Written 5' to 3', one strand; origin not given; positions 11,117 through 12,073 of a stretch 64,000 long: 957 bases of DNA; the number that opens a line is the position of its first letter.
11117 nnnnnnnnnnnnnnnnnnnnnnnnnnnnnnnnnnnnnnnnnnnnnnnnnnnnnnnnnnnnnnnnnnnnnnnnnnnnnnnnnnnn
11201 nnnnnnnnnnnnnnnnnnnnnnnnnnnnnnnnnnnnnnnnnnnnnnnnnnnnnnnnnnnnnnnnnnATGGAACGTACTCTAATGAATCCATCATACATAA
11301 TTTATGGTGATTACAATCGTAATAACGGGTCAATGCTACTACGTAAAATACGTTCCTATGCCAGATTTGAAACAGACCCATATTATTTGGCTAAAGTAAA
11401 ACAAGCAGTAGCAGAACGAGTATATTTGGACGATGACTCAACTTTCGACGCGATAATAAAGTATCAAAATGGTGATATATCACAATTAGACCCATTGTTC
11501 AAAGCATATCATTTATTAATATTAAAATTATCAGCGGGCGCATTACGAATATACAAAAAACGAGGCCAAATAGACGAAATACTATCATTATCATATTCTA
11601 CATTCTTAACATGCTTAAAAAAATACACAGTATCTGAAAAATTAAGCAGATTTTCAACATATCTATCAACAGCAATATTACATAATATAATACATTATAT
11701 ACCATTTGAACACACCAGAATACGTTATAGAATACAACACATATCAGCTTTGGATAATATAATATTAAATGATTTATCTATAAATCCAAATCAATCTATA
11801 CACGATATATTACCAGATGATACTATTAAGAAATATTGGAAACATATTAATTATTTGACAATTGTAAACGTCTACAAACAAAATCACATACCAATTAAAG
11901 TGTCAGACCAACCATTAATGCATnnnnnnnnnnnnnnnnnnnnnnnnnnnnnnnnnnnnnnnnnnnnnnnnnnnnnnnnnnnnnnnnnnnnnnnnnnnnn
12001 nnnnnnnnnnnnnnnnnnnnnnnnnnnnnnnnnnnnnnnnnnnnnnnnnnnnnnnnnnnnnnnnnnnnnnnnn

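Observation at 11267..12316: Bona fide sigma-70-family factor encoded on the opposite strand inside the head-morphogenesis block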

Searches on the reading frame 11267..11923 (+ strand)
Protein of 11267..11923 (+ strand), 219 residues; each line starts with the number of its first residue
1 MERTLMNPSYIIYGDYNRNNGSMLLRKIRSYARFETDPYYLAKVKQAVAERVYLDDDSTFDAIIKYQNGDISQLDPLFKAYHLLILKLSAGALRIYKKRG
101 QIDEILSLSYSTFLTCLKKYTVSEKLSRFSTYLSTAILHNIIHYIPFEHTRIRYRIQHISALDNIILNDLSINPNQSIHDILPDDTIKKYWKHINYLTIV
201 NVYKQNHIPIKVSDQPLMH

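Call 15: search_protein_families(library=pfam, proteins=[window:11267-11923:+], max_evalue=10)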
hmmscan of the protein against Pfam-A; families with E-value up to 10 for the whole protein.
seq(219 aa): 1 family
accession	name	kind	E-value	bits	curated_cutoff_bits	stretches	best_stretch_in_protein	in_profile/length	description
PF13102.12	Phage_int_SAM_5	-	0.042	14.7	22.3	1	101-151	45-97/98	Phage integrase SAM-like domain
